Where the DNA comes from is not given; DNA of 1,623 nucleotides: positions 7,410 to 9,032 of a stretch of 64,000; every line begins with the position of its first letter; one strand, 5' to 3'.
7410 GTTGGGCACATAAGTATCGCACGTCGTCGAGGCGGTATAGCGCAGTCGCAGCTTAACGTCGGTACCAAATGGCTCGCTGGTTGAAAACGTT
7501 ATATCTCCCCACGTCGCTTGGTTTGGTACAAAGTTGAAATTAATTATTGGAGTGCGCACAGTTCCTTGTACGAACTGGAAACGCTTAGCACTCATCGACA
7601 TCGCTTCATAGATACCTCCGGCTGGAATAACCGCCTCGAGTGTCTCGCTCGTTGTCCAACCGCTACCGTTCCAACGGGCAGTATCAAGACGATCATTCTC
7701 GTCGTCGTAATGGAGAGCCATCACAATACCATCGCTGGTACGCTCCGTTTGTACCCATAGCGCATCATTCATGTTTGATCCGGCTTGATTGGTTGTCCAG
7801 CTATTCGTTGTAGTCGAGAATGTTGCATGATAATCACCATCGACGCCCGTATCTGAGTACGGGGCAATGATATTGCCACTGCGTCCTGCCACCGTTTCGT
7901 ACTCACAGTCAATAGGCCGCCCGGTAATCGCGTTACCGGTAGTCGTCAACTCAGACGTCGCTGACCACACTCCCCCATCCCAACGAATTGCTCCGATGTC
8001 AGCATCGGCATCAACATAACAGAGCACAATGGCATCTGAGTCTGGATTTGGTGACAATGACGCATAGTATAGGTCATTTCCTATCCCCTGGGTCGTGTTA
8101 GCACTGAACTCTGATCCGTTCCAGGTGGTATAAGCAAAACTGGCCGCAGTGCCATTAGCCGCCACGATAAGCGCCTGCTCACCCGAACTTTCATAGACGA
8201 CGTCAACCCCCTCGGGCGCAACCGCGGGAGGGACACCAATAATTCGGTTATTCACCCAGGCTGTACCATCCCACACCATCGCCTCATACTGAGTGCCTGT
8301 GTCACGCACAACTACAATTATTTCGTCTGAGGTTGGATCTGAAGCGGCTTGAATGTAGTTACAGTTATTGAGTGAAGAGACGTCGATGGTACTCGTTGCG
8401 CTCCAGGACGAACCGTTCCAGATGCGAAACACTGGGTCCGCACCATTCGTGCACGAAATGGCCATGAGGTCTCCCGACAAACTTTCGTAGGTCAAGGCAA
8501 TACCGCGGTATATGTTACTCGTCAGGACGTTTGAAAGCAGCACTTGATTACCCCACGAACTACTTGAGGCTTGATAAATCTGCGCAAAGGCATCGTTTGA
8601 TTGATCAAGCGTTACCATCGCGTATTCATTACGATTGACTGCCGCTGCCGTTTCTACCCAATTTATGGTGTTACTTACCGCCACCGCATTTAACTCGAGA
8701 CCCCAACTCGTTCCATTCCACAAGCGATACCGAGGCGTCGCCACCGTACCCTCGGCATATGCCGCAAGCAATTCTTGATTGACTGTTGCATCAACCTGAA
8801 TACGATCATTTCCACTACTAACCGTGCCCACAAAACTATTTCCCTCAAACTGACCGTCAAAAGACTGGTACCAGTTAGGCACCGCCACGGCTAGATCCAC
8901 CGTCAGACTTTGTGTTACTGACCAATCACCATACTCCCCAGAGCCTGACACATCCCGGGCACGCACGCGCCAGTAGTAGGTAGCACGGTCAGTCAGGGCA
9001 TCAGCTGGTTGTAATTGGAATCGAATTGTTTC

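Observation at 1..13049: A >13-kb giant adhesin gene that the ORF track leaves out because it is open at the window edge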

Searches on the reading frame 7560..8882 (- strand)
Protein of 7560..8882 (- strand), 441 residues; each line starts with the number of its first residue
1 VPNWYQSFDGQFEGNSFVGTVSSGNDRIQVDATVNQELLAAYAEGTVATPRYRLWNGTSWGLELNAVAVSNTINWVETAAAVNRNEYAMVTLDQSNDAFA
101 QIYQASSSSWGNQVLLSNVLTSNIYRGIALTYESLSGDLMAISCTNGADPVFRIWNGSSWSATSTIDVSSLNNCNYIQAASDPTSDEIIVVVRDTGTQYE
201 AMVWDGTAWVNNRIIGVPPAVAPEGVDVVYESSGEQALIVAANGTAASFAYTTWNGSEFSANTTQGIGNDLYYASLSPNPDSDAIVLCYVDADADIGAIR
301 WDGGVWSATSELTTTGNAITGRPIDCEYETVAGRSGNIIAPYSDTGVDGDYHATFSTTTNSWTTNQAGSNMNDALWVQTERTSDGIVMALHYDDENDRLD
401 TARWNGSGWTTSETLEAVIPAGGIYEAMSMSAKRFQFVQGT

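Call 15: find_homologous_proteins(query=window:7560-8882:-, max_evalue=0.001)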
Query seq(441 aa) (441 aa): 31 proteins with E <= 0.001 among 8000 candidates.
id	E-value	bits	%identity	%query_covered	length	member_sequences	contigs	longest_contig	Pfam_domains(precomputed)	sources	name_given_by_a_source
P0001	6.2e-76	274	59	51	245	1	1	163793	-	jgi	jgi:hypothetical protein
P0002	3.0e-69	252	42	74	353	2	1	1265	-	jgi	jgi:hypothetical protein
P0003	2.6e-58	216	50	47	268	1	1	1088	-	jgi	jgi:hypothetical protein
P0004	1.2e-39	155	31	66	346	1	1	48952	-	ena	-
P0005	3.5e-31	127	27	91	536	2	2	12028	-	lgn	-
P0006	1.2e-29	122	25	89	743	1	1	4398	PF24517.3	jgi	jgi:hypothetical protein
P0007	2.6e-29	121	29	63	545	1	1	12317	-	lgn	-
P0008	3.7e-27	114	33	66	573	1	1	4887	-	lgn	-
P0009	1.0e-26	112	27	68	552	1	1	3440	-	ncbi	-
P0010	1.1e-24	105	30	67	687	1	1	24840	-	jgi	jgi:hypothetical protein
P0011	1.6e-23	102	26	83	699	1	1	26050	PF05345.19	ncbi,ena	-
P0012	2.6e-21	94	29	68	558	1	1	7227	-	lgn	-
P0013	4.3e-20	90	26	82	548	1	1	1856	-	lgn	-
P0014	2.8e-18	84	27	82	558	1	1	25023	-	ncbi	ncbi:MAG: hypothetical protein QW270_08310 [Candidatus Bathyarchaeia archaeon]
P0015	2.1e-17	81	21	88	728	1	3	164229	-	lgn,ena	-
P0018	1.4e-16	79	26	77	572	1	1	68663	-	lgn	-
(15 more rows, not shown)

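Call 16: find_encoding_contigs(protein=P0001, flank=10000, max_places=4)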
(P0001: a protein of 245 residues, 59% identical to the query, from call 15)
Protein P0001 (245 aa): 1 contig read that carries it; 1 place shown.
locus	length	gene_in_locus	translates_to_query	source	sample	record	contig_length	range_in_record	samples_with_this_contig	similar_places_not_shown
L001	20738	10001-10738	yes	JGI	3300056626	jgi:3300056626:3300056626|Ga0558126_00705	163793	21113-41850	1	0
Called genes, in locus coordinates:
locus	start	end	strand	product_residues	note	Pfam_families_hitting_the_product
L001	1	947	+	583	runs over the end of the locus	PF00664:ABC_membrane, PF00005:ABC_tran, PF02463:SMC_N (weak)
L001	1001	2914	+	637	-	PF17936:Big_6, PF19077:Big_13 (weak), PF00404:Dockerin_1 (weak)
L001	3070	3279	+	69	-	-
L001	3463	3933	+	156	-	PF00011:HSP20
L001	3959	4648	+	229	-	PF05887:Trypan_PARP (faint), PF00963:Cohesin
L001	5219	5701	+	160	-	-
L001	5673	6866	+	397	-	-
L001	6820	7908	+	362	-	-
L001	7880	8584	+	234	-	-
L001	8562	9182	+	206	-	-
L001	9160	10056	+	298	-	-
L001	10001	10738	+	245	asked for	-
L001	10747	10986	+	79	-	-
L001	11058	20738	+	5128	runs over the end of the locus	PF25788:Ig_Rha78A_N (faint), PF10102:DUF2341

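Call 26: search_solved_structures(query=A1, max_evalue=1)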
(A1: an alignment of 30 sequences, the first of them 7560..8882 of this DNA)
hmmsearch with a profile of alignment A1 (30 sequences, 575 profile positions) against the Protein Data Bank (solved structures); distinct sequences matched with E-value up to 1: 3.
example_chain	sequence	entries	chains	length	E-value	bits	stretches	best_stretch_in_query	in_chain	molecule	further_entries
9laa_A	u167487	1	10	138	0.032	16.1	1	3-102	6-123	Type IV pilin protein PilA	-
2hi2_A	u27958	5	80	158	0.23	13.2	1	10-120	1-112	Fimbrial protein | PilA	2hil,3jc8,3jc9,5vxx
24st_A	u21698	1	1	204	0.62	11.8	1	307-385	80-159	Alpha chain 14D7 TCR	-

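Call 34: predict_structure(alignment_id=A1)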
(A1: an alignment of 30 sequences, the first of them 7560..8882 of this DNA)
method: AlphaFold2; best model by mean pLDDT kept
length: 441 residues; sequences in the alignment: 30
mean_pLDDT: 85.8   pTM: 0.86
mean pLDDT of the five models: 85.8, 84.2, 83.8, 82.9, 80.1
residues with pLDDT >= 90: 263; 70-90: 115; 50-70: 41; < 50: 22
segments of 3 or more residues with pLDDT < 50: 1-14, 435-441
pLDDT, mean of each block of 10 residues (from residue 1): 40 53 71 67 89 88 94 93 91 95 92 89 88 96 95 97 95 94 97 90 97 86 88 96 89 97 95 94 96 94 94 83 91 89 79 94 83 76 84 84 90 77 62 45 33
secondary structure, 60 per line:
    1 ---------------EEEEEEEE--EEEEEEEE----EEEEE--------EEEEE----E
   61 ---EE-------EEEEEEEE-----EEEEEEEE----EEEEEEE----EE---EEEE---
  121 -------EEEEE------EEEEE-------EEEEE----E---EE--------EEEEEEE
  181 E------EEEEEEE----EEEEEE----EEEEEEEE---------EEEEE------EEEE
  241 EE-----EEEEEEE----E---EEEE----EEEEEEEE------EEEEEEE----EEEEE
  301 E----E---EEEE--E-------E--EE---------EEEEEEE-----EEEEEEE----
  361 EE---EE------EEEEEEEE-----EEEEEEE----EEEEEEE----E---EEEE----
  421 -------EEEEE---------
elements in order: E16-23 E26-33 E38-42 E51-55 E73-80 E86-93 E98-104 E114-117 E128-132 E139-143 E151-155 E174-181 E188-194 E199-204 E209-216 E226-230 E237-242 E248-254 E263-266 E271-278 E285-291 E296-301 E310-313 E338-344 E350-356 E374-381 E387-393 E398-404 E413-416 E428-432

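Call 38: fold_search(model_id=the predicted structure, library=pdb)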
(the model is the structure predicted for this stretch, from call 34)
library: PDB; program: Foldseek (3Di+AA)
matches with E <= 10: 1762; with E <= 0.001: 1079
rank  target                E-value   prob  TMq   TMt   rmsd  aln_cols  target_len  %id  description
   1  6rgr                  5.3e-13  1.00  0.54  0.68   5.3       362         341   14  Photorhabdus asymbiotica lectin PHL in complex with L-rhamnose (released 2020-07-01)
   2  5mxe                  2.6e-12  1.00  0.54  0.66   6.2       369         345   14  Photorhabdus asymbiotica lectin (PHL) in free form (released 2017-08-09)
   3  8q81                  4.7e-12  1.00  0.55  0.68   5.2       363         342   15  Photorhabdus laumondii lectin PLL3 in complex with alpha-methyl-fucoside (released 2025-03-05)
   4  5c9l                  4.7e-12  1.00  0.53  0.65   6.5       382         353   15  Crystal structure of native PLL lectin from Photorhabdus luminescens at 1.65 A resolution (released 2016-10-19)
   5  8q83_A                5.8e-12  1.00  0.54  0.65   6.4       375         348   12  Photorhabdus laumondii lectin PLL5 in complex with alpha-methyl-fucoside (released 2025-03-05)
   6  6rg2_B                7.4e-12  1.00  0.53  0.66   5.6       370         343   13  Photorhabdus laumondii lectin PLL2 in complex with 3-O-methyl-D-glucose (released 2020-07-01)
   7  5mxh                  9.9e-12  1.00  0.55  0.67   5.2       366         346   13  Photorhabdus asymbiotica lectin (PHL) in complex with D-galactose (released 2017-08-09)
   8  8q83_C                9.9e-12  1.00  0.54  0.68   7.8       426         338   11  Photorhabdus laumondii lectin PLL5 in complex with alpha-methyl-fucoside (released 2025-03-05)
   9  6t96                  1.1e-11  1.00  0.55  0.67   6.2       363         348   16  Photorhabdus laumondii subsp. laumondii lectin PLL3 (released 2019-12-25)
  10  8q7u                  1.2e-11  1.00  0.54  0.66   6.3       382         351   14  Photorhabdus laumondii lectin PLL in complex with alpha-methyl-fucoside (released 2025-03-05)
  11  6fhx_A                1.4e-11  1.00  0.55  0.68   7.6       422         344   13  Photorhabdus asymbiotica lectin (PHL) in complex with synthetic C-fucoside (released 2019-01-30)
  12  8q83_B                1.4e-11  1.00  0.53  0.65   7.2       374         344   11  Photorhabdus laumondii lectin PLL5 in complex with alpha-methyl-fucoside (released 2025-03-05)
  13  5mxf                  1.6e-11  1.00  0.53  0.66   6.6       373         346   13  Photorhabdus asymbiotica lectin (PHL) in complex with alpha-methyl fucoside (released 2017-08-09)
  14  5mxg_A                1.6e-11  1.00  0.54  0.67   5.6       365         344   13  Photorhabdus asymbiotica lectin (PHL) in complex with blood group H trisaccharide (released 2017-08-09)
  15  5c9o                  2.0e-11  1.00  0.54  0.65   6.5       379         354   14  Crystal structure of recombinant PLL lectin from Photorhabdus luminescens at 1.5 A resolution (released 2016-10-19)
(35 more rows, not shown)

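Call 51: search_protein_representatives(alignment_id=A2)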
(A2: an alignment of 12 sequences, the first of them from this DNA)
Query: 12 sequences, 398 profile positions. Proteins with E-value up to 0.001 (for the whole library): 6453; up to 1e-10: 2908; up to 1e-30: 1756. The best 150 are listed.
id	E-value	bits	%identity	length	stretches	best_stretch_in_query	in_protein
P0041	0.0e+00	1749.0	-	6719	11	4-376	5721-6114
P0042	0.0e+00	1742.4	-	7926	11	6-375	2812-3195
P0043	0.0e+00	1337.9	-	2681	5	3-396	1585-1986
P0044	4.8e-206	700.5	-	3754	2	2-386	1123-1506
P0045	2.3e-200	681.8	-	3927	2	2-390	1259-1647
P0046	1.4e-199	679.3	-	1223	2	2-397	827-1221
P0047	2.2e-199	678.6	-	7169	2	2-385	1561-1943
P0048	1.3e-194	662.9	-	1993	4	4-385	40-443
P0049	6.0e-194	660.7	-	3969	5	4-395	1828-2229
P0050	2.1e-190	649.0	-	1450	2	11-387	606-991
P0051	1.7e-188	642.8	-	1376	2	11-394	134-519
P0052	7.6e-187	637.3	-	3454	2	2-393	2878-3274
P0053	8.7e-184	627.2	-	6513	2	2-385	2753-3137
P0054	1.2e-180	616.9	-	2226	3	5-389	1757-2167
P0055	1.6e-179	613.2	-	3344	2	2-341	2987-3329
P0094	1.9e-115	402.2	-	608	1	2-390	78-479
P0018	8.1e-115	400.1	-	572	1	2-397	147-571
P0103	7.7e-111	387.0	-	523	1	2-397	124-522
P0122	1.7e-107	376.0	-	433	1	3-387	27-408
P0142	5.6e-105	367.7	-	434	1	2-392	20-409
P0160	5.4e-103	361.2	-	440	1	6-394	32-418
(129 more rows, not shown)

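Call 60: search_protein_families(library=pfam, proteins=[P0122, P0142, P0160, P0018, P0094, P0103, window:7560-8882:-], max_evalue=1)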
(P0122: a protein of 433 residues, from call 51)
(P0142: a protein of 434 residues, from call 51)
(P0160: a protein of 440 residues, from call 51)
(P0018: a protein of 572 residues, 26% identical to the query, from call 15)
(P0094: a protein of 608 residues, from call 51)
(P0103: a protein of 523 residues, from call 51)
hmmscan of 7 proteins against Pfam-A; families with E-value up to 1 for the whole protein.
P0122 (433 aa): 0 families

P0142 (434 aa): 2 families
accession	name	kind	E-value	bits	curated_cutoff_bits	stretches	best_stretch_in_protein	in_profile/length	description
PF10708.14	DUF2510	-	0.011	15.9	24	0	231-247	10-27/35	Protein of unknown function (DUF2510)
PF19020.6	Ta1207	-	0.37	10.2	26.3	1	141-227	115-201/277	Ta1207 family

P0160 (440 aa): 0 families

P0018 (572 aa): 1 family
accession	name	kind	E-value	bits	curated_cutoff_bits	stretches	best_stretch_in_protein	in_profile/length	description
PF07963.17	N_methyl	-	0.018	15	21.2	1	5-29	2-26/27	Prokaryotic N-terminal methylation motif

P0094 (608 aa): 1 family
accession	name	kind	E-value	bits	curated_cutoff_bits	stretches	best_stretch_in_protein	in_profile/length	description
PF10708.14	DUF2510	-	0.58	10.4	24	1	90-108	10-29/35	Protein of unknown function (DUF2510)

P0103 (523 aa): 1 family
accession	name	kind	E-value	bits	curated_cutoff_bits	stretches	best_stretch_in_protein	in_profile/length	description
PF10708.14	DUF2510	-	0.0022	18.1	24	0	389-410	15-33/35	Protein of unknown function (DUF2510)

window:7560-8882:- (441 aa): 2 families
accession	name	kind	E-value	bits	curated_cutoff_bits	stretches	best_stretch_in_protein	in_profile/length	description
PF10708.14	DUF2510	-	1.5e-05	25.1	24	0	149-162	11-24/35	Protein of unknown function (DUF2510)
PF09886.14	DUF2113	-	0.13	12.1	27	1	187-242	106-162/183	Uncharacterized protein conserved in archaea (DUF2113)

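Call 79: search_protein_families(library=pfam, alignment_id=A1, max_evalue=0.1)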
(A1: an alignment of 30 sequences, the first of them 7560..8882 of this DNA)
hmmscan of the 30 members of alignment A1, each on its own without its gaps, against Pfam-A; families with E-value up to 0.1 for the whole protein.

A. member 1, window:7560-8882:- (441 aa): 1 family
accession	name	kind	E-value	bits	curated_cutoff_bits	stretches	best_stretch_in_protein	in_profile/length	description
PF10708.14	DUF2510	-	1.5e-05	25.1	24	0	149-162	11-24/35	Protein of unknown function (DUF2510)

B. families by the number of members that match (of 30 scanned): 19 families
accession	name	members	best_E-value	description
PF10708.14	DUF2510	10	1.5e-05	Protein of unknown function (DUF2510)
PF14341.11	PilX_N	3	4.1e-05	PilX N-terminal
PF07963.17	N_methyl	3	0.0017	Prokaryotic N-terminal methylation motif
PF19565.4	DUF6087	2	0.014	Family of unknown function (DUF6087)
PF24517.2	CBM96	1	1.7e-14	Carbohydrate-binding module family 96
PF05345.18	He_PIG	1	2.8e-14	Putative Ig domain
PF06848.17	Disaggr_repeat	1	0.00012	Disaggregatase related repeat domain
PF07938.18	Fungal_lectin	1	0.00036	Fungal fucose-specific lectin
PF25788.1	Ig_Rha78A_N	1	0.0005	Rha78A-like, N-terminal immunoglobulin domain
PF24316.1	Tli3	1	0.0046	T6SS Tli3 immunity protein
PF12768.13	Rax2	1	0.0053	Rax2 C-terminal beta propeller domain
PF16587.10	DUF5061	1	0.0085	17 kDa common-antigen outer membrane protein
PF25667.1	ASFV_P17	1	0.0095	African swine fever virus minor capsid protein p17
PF13964.12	Kelch_6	1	0.0096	Kelch motif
PF23551.1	Zn_ribbon_20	1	0.016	Zinc beta-ribbon domain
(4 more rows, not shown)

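Call 82: find_encoding_contigs(protein=P0018, flank=6000, max_places=2)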
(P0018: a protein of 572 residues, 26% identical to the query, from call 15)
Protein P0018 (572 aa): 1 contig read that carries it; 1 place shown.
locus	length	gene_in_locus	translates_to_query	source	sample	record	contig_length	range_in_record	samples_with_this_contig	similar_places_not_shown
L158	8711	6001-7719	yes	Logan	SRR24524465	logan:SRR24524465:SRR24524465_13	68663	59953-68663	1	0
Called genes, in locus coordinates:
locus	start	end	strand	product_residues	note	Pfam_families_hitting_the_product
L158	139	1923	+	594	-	PF00009:GTP_EFTU, PF01926:MMR_HSR1 (weak), PF22042:EF-G_D2, PF03144:GTP_EFTU_D2, PF00679:EFG_C, PF21018:BipA_C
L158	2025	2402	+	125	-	PF00072:Response_reg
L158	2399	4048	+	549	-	PF05157:MshEN, PF13191:AAA_16 (faint), PF00437:T2SSE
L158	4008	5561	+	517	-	PF00482:T2SSF, PF06347:SH3_4 (weak), PF08239:SH3_3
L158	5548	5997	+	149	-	PF07963:N_methyl (weak)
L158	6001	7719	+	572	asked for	-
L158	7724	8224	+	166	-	-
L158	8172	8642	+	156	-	-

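Call 83: find_encoding_contigs(protein=P0015, flank=6000, max_places=2)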
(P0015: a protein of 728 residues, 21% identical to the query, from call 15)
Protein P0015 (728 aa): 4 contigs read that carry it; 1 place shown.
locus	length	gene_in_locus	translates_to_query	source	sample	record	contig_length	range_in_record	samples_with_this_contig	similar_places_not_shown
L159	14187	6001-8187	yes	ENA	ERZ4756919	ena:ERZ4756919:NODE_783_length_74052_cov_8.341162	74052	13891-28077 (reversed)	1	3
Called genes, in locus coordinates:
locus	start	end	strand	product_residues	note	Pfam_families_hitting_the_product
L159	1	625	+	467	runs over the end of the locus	PF01590:GAF (weak), PF13185:GAF_2 (faint), PF01966:HD, PF13487:HD_5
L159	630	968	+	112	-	PF01740:STAS, PF13466:STAS_2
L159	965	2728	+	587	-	PF05157:MshEN, PF00437:T2SSE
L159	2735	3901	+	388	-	PF00482:T2SSF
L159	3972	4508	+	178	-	PF07963:N_methyl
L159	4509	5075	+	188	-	-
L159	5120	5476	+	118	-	-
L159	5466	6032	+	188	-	PF07963:N_methyl (weak)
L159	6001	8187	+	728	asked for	-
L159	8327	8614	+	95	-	PF13411:MerR_1, PF00376:MerR (weak)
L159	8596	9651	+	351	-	PF11104:PilM_2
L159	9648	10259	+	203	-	PF05137:PilN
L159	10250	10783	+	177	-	PF04350:PilO (weak), PF10741:T2SSM_b (weak)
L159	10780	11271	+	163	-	-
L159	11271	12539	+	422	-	PF03958:Secretin_N, PF00263:Secretin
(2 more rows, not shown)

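Call 84: find_encoding_contigs(protein=P0005, flank=6000, max_places=2)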
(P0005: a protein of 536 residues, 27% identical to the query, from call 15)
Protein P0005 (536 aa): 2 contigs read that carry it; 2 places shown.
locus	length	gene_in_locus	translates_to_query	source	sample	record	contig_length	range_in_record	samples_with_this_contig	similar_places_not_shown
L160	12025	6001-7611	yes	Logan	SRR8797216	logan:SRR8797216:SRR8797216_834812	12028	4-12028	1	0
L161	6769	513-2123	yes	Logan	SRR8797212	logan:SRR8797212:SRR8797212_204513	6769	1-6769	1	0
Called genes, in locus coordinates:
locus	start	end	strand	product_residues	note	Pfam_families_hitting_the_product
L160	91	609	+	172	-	PF07963:N_methyl (weak)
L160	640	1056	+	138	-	PF07963:N_methyl (weak)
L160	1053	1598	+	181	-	-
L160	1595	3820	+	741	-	-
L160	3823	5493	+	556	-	-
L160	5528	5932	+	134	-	-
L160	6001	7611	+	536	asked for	-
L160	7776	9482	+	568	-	-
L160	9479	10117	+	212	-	-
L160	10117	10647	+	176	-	-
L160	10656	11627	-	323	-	PF02511:Thy1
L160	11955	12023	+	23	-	?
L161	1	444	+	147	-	?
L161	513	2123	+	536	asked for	-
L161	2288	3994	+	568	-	-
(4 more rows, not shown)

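Call 85: find_encoding_contigs(protein=P0014, flank=6000, max_places=2)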
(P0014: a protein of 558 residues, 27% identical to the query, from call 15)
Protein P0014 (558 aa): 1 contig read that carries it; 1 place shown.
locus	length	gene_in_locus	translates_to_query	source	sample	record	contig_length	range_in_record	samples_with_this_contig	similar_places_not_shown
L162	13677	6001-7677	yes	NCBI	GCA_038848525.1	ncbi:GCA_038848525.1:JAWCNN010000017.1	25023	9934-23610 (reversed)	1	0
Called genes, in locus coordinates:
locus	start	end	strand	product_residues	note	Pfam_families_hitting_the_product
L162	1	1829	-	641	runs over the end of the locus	PF00009:GTP_EFTU, PF01926:MMR_HSR1, PF02421:FeoB_N, PF17910:FeoB_Cyto, PF07670:Gate, PF07664:FeoB_C, PF07670:Gate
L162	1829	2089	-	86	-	PF04023:FeoA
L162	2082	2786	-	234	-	PF01325:Fe_dep_repress, PF01047:MarR (weak), PF02742:Fe_dep_repr_C, PF04023:FeoA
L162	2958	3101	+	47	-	PF23477:zf_Tbcl_2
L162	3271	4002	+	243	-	PF00005:ABC_tran, PF13304:AAA_21 (faint)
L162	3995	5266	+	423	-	PF12679:ABC2_membrane_2, PF12698:ABC2_membrane_3, PF01061:ABC2_membrane, PF12730:ABC2_membrane_4 (weak)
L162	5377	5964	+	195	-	-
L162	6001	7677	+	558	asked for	-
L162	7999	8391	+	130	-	-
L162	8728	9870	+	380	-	PF07431:DUF1512, PF23542:DUF1512_C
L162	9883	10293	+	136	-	-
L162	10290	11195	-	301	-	PF00557:Peptidase_M24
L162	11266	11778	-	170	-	PF14938:SNAP (faint), PF17874:TPR_MalT, PF24885:TPR_NPHP3 (faint), PF00515:TPR_1 (faint), PF13374:TPR_10 (weak), PF13424:TPR_12, PF13424:TPR_12, PF13374:TPR_10 (weak), +6 more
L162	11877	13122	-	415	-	PF17874:TPR_MalT, PF13424:TPR_12, PF14938:SNAP (weak), PF00515:TPR_1 (weak), PF07719:TPR_2 (weak), PF14938:SNAP, PF13424:TPR_12, PF13424:TPR_12, +23 more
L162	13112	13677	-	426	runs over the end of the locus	-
